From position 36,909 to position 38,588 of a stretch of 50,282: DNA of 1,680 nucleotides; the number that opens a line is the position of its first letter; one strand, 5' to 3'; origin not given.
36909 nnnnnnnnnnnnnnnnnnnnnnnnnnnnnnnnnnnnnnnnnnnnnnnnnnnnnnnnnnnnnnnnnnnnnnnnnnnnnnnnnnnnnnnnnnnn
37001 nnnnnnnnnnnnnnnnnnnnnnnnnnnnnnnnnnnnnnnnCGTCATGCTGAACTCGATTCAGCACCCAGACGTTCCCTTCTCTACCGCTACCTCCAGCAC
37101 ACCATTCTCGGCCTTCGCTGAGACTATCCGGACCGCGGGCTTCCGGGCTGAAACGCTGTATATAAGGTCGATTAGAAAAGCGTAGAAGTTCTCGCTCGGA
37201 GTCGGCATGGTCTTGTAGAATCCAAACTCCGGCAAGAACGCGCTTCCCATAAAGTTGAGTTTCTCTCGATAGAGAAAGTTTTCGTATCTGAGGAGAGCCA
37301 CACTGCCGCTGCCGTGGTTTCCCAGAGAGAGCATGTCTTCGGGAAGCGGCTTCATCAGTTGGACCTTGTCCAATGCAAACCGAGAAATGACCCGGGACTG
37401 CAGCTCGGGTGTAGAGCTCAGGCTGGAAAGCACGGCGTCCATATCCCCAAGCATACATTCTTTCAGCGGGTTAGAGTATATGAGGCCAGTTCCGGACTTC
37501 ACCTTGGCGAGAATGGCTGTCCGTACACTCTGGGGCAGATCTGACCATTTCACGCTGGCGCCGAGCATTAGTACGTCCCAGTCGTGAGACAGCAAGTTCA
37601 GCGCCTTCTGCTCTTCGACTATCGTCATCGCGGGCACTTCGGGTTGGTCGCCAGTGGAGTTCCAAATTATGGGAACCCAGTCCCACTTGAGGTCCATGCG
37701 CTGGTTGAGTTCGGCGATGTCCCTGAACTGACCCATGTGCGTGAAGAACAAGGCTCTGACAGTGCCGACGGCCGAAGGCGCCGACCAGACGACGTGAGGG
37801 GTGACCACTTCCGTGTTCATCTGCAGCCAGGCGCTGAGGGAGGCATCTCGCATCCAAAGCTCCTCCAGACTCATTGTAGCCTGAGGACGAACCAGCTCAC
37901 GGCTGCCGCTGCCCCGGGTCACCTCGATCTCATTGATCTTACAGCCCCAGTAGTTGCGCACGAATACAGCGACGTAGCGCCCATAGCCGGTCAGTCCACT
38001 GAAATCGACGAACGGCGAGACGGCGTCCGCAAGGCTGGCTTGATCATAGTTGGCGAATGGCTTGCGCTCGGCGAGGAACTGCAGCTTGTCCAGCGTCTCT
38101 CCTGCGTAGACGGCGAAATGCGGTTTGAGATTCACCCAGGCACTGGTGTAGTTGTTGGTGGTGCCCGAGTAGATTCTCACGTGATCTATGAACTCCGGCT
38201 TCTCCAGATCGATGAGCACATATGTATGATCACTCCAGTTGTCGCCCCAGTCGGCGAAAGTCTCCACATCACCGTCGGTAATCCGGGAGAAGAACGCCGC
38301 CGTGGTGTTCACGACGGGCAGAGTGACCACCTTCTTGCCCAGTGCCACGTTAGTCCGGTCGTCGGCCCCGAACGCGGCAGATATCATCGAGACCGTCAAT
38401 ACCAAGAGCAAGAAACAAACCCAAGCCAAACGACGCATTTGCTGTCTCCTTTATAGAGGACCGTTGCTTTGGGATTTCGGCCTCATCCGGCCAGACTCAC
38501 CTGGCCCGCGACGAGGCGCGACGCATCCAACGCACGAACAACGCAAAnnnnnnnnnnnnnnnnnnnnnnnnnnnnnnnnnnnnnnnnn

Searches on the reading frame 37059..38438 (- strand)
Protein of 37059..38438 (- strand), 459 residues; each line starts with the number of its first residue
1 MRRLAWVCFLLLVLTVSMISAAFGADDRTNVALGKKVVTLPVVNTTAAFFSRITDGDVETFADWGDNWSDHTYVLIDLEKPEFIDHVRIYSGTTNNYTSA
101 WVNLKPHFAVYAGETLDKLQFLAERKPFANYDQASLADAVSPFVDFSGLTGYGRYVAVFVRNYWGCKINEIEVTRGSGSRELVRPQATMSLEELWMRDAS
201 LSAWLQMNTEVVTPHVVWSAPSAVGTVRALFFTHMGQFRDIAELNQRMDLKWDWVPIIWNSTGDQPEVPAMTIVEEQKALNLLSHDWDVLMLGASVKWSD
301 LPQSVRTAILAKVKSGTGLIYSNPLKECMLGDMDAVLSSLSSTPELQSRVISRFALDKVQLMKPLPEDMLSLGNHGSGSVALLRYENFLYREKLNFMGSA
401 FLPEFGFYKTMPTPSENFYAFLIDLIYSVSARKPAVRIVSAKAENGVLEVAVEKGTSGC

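Call 23: find_encoding_contigs(protein=window:37059-38438:-, flank=10000, max_places=6)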
Protein window:37059-38438:- (459 aa): 2 contigs read that carry it; 1 place shown.
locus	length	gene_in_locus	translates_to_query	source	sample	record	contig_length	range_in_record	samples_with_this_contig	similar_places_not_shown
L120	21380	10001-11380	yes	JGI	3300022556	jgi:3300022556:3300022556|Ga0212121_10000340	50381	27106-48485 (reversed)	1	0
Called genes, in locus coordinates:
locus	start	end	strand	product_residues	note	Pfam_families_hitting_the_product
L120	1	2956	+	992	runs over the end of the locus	PF19543:GH123_N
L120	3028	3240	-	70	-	-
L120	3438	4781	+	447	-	PF00919:UPF0004, PF04055:Radical_SAM, PF01938:TRAM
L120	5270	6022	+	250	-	PF13385:Laminin_G_3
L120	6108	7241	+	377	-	PF00392:GntR, PF00532:Peripla_BP_1, PF13377:Peripla_BP_3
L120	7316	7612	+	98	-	PF07963:N_methyl, PF07596:SBP_bac_10 (weak)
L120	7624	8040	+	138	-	-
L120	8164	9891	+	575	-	-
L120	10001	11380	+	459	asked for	-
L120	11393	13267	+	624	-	-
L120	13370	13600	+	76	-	-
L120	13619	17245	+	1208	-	PF02449:Glyco_hydro_42, PF08532:Glyco_hydro_42M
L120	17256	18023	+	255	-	PF00106:adh_short, PF08659:KR, PF13561:adh_short_C2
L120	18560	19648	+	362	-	PF13385:Laminin_G_3, PF13620:CarboxypepD_reg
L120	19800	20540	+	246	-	PF13620:CarboxypepD_reg, PF22904:NOMO1-like_2nd (weak), PF17210:SdrD_B (faint)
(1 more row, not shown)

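Call 24: search_protein_families(library=pfam, proteins=[window:37059-38438:-], max_evalue=0.001)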
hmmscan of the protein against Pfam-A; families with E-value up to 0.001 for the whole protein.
window:37059-38438:- (459 aa): 0 families
